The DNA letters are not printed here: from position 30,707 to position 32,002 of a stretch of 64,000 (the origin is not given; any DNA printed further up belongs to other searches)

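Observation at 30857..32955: Tandem paralogue pair with a translocator-like layout beside tRNA-Val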

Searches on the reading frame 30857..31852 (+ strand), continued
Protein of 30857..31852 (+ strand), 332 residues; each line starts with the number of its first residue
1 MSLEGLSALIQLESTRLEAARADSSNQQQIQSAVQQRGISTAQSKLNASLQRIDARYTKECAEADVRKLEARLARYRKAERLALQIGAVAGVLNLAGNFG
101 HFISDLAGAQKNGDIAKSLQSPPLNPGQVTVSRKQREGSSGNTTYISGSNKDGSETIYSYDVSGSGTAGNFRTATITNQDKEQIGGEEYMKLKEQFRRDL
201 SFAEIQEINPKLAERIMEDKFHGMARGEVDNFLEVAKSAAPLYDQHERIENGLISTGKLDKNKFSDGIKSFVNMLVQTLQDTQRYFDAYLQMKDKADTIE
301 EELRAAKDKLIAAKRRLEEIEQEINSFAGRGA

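Call 46: find_homologous_proteins(query=A3, max_evalue=0.001)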
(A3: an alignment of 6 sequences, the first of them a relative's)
Query A3 (6 sequences) (392 aa, profile of the alignment): 38 proteins with E <= 0.001 among 8000 candidates.
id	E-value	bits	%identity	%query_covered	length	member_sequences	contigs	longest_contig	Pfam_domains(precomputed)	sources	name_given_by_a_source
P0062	1.1e-185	636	50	66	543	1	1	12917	-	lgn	-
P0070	2.4e-183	628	51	66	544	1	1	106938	-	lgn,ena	-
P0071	5.4e-181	620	51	66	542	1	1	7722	-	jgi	-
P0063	1.3e-175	603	100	100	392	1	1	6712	-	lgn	-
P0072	1.3e-172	593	51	66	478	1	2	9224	-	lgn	-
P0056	2.5e-165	569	44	100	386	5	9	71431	-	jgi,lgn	jgi:hypothetical protein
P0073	9.8e-161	554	47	65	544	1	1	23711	-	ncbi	ncbi:MAG: hypothetical protein ACAI44_13155 [Candidatus Sericytochromatia bacterium]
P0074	2.0e-155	536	48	100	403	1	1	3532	-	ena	-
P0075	4.1e-153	528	34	100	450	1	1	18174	-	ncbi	-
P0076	3.4e-152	525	47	100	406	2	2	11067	-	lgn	-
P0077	2.6e-150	519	45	100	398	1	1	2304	-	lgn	-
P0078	6.5e-149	515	44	100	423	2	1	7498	-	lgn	-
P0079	4.0e-148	512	47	100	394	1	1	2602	-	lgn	-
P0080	2.0e-147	510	39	100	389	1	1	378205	-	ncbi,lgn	-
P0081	4.6e-147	509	44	100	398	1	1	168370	-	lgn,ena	-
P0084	3.8e-143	496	62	99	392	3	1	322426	-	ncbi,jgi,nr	ncbi:hypothetical protein COW64_01415 [bacterium (Candidatus Blackallbacteria) CG18_big_fil_WC_8_21_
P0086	7.8e-142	491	43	100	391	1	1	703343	-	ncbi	ncbi:MAG: hypothetical protein ACO1RX_18160 [Candidatus Sericytochromatia bacterium]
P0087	5.9e-140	485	59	100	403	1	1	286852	-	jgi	jgi:hypothetical protein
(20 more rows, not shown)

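Call 47: find_encoding_contigs(protein=P0084, flank=10000, max_places=2)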
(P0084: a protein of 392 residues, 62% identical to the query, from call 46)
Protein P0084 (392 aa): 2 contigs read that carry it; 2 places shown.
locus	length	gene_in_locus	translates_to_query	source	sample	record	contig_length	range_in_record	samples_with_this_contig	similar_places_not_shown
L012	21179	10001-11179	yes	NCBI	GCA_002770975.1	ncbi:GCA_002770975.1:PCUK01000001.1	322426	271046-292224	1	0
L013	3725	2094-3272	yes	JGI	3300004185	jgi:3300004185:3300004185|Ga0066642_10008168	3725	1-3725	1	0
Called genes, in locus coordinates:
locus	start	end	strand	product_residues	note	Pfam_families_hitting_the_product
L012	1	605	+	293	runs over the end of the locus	PF14249:Tocopherol_cycl (weak)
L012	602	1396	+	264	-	PF04116:FA_hydroxylase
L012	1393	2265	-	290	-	-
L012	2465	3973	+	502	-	PF00289:Biotin_carb_N, PF02222:ATP-grasp, PF02786:CPSase_L_D2, PF07478:Dala_Dala_lig_C, PF02785:Biotin_carb_C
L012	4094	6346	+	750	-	PF00390:malic, PF03949:Malic_M, PF01515:PTA_PTB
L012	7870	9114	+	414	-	PF13620:CarboxypepD_reg, PF13715:CarbopepD_reg_2 (weak), PF26549:Tricorn_N, PF07676:PD40 (faint), PF26549:Tricorn_N, PF26550:Tricorn_2nd (weak)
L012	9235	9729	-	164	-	PF11969:DcpS_C, PF01230:HIT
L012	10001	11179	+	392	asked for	-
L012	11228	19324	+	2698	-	-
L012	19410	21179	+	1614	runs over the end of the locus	-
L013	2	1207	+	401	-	?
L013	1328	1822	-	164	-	PF11969:DcpS_C, PF01230:HIT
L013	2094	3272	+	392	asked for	-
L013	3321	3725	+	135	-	?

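Call 48: find_encoding_contigs(protein=P0086, flank=10000, max_places=2)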
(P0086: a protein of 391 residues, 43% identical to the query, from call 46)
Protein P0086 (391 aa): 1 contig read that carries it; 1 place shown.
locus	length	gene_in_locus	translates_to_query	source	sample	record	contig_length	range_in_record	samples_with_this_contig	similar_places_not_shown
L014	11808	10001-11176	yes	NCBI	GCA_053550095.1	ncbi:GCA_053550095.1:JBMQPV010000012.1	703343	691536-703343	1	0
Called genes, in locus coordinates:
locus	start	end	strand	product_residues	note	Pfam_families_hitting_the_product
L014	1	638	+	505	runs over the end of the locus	PF01276:OKR_DC_1, PF01212:Beta_elim_lyase (weak), PF00155:Aminotran_1_2, PF00266:Aminotran_5 (weak), PF01041:DegT_DnrJ_EryC1, PF01053:Cys_Met_Meta_PP (weak), PF03711:OKR_DC_1_C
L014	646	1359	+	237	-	PF00117:GATase, PF07722:Peptidase_C26 (faint)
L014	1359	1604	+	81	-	PF02597:ThiS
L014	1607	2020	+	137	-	PF02391:MoaE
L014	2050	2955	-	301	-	PF18075:FtsX_ECD, PF02687:FtsX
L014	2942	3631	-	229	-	PF02463:SMC_N (faint), PF00005:ABC_tran, PF13175:AAA_15 (faint), PF13304:AAA_21 (faint)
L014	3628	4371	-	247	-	PF03808:Glyco_tran_WecG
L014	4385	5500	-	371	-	PF04230:PS_pyruv_trans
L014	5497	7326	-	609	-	PF05226:CHASE2, PF00211:Guanylate_cyc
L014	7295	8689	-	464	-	PF01225:Mur_ligase (weak), PF08245:Mur_ligase_M, PF02875:Mur_ligase_C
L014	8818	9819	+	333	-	PF00753:Lactamase_B (faint), PF12706:Lactamase_B_2 (faint)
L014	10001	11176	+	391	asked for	-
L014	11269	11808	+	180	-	?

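Call 56: search_protein_families(library=pfam, proteins=[L012:11228-19321:+, L012:19410-21179:+, L003:2530-3990:+, L008:9971-11659:+, L010:7973-9997:+, L010:10033-11445:+], max_evalue=0.1)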
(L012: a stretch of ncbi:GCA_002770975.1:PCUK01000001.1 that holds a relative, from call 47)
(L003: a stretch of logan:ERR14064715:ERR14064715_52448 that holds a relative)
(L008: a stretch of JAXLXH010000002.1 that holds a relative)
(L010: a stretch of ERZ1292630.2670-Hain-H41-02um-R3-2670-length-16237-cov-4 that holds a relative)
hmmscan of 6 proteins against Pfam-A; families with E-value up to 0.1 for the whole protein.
L012:11228-19321:+ (2698 aa): 2 families
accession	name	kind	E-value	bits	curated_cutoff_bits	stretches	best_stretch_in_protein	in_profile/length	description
PF01471.23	PG_binding_1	-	2.2e-10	41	23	1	248-296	2-45/57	Putative peptidoglycan binding domain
PF16515.11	HIP1_clath_bdg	-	0.087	13.7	28.8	1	19-82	14-77/99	Clathrin-binding domain of Huntingtin-interacting protein 1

L012:19410-21179:+ (590 aa): 0 families

L003:2530-3990:+ (487 aa): 0 families

L008:9971-11659:+ (563 aa): 1 family
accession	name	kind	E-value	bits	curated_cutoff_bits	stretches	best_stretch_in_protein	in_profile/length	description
PF20105.4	DUF6495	-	0.022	15.2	25.2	1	32-112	71-150/156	Family of unknown function (DUF6495)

L010:7973-9997:+ (675 aa): 3 families
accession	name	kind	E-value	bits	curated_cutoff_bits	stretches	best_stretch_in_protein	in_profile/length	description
PF11766.14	Candida_ALS_N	-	0.0002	21.1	25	0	475-505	95-125/247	Agglutinin-like protein, N-terminal domain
PF12892.13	FctA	-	0.017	16.3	22.1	1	354-417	30-92/120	Spy0128-like isopeptide containing domain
PF05602.17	CLPTM1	-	0.075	12.4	22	0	19-72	224-273/434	Cleft lip and palate transmembrane protein 1 (CLPTM1)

L010:10033-11445:+ (471 aa): 1 family
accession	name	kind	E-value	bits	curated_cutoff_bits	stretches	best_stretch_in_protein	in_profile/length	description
PF18858.6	LPD39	-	0.009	16.1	27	1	399-447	26-74/198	Large polyvalent protein associated domain 39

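Call 63: find_encoding_contigs(protein=P0080, flank=10000, max_places=1)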
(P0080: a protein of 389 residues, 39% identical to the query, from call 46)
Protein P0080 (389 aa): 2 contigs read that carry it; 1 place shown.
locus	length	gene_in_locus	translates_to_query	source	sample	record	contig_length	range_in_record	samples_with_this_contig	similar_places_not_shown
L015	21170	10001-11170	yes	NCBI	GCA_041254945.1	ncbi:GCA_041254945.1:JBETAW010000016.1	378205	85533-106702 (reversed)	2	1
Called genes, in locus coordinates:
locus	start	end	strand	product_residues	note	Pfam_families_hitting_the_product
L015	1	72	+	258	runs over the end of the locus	PF21347:DUF3108_like (faint)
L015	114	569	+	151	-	PF02130:YbeY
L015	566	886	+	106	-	PF01722:BolA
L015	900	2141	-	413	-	PF07690:MFS_1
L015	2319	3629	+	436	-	PF24096:DUF7379 (weak), PF01674:Lipase_2 (weak), PF02089:Palm_thioest (weak)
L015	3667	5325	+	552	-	PF00501:AMP-binding, PF23562:AMP-binding_C_3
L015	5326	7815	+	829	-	PF00486:Trans_reg_C (faint)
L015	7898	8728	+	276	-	PF13432:TPR_16 (weak), PF00515:TPR_1 (weak), PF13432:TPR_16 (weak), PF00515:TPR_1, PF07719:TPR_2 (weak), PF13181:TPR_8 (weak), PF13371:TPR_9 (weak), PF00515:TPR_1, +15 more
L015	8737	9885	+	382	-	-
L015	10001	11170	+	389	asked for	-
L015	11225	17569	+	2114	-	-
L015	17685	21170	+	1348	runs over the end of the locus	-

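Call 64: find_encoding_contigs(protein=P0087, flank=10000, max_places=1)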
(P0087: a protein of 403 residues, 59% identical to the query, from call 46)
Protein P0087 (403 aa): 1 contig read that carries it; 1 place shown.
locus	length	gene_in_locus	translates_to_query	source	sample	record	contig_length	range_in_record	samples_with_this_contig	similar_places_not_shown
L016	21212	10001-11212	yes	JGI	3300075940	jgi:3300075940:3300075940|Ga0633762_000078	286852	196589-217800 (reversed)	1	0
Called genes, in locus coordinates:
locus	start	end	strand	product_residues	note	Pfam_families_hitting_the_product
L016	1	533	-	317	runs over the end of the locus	-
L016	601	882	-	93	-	-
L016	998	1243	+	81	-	-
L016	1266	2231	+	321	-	PF14249:Tocopherol_cycl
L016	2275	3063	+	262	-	PF04116:FA_hydroxylase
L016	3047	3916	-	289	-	-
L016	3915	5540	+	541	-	PF00289:Biotin_carb_N, PF02222:ATP-grasp, PF02786:CPSase_L_D2, PF07478:Dala_Dala_lig_C, PF02785:Biotin_carb_C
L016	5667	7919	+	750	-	PF00390:malic, PF03949:Malic_M, PF01515:PTA_PTB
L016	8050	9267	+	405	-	PF13620:CarboxypepD_reg (weak), PF13715:CarbopepD_reg_2 (weak), PF00930:DPPIV_N (faint), PF26549:Tricorn_N, PF26550:Tricorn_2nd (faint), PF07676:PD40 (faint), PF26549:Tricorn_N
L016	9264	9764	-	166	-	PF11969:DcpS_C, PF01230:HIT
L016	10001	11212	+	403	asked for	-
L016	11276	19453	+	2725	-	PF01471:PG_binding_1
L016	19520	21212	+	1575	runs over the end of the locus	-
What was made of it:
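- L016's giant also has PG_binding_1 on record (call 64).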

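Call 65: search_protein_families(library=pfam, alignment_id=A2, max_evalue=1)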
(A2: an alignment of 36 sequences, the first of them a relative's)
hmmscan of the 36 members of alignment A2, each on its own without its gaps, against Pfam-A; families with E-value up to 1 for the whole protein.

A. member 1, P0009 (332 aa): 5 families
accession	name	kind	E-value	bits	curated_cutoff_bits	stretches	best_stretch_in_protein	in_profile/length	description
PF05816.16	TelA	-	0.007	15.9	30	1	258-323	59-126/332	Toxic anion resistance protein (TelA)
PF20882.2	Sos7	-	0.084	13.5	27.3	1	295-328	35-68/75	Kinetochore protein Sos7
PF01316.27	Arg_repressor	-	0.1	12.8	27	1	24-58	19-53/70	Arginine repressor, DNA binding domain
PF17150.9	CHASE6_C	-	0.15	13.1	27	0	200-283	24-75/80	C-terminal domain of two-partite extracellular sensor domain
PF25008.1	DUF7784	-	0.46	10.5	27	1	11-81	93-163/182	Domain of unknown function (DUF7784)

B. families by the number of members that match (of 36 scanned): 70 families (the first 25 are shown)
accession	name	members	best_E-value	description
PF15136.11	UPF0449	5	0.031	Uncharacterised protein family UPF0449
PF24409.1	wHTH-PRTase_assc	3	0.00015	wHTH-PRTase associated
PF11559.13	ADIP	3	0.021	Afadin- and alpha -actinin-Binding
PF13600.11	DUF4140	3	0.56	N-terminal domain of unknown function (DUF4140)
PF13405.12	EF-hand_6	2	0.079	EF-hand domain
PF05276.19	SH3BP5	1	0.0039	SH3 domain-binding protein 5 (SH3BP5)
PF05816.16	TelA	1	0.007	Toxic anion resistance protein (TelA)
PF23938.1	DUF7273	1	0.0086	Domain of unknown function (DUF7273)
PF02185.22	HR1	1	0.0093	Hr1 repeat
PF05659.16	RPW8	1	0.015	Arabidopsis broad-spectrum mildew resistance protein RPW8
PF16830.10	NBD94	1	0.017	Nucleotide-Binding Domain 94 of RH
PF03580.19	Herpes_UL14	1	0.02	Herpesvirus UL14-like protein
PF19104.5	DUF5791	1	0.02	Family of unknown function (DUF5791)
PF15189.11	MEIOC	1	0.021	Meiosis-specific coiled-coil domain-containing protein MEIOC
PF14197.11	Cep57_CLD_2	1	0.021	Centrosome localisation domain of PPC89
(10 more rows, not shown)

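Call 66: search_protein_families(library=ncbifam, proteins=[window:30857-31852:+], max_evalue=0.01)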
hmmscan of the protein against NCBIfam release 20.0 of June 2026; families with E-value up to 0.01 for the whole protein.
window:30857-31852:+ (332 aa): 0 families

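Call 97: search_protein_families(library=padloc, proteins=[window:30857-31852:+], max_evalue=0.1)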
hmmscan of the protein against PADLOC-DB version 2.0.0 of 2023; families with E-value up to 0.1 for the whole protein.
window:30857-31852:+ (332 aa): 3 families
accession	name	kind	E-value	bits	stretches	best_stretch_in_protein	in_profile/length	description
PDLC03860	LmuB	-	0.003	14.2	1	273-325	305-357/565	-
PDLC04448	PDC-M14B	-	0.017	12.7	1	244-327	165-248/275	-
PDLC03865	LmuB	-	0.055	9.6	1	218-327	205-302/1007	-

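Call 98: search_protein_families(library=phrogs, proteins=[window:30857-31852:+], max_evalue=0.1)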
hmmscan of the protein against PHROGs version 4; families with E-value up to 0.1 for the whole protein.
window:30857-31852:+ (332 aa): 2 families
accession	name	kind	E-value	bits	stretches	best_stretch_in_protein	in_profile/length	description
phrog_13281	-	unknown function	0.013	16.8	0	39-80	77-118/129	-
phrog_1244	-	unknown function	0.05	14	1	273-327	17-73/157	-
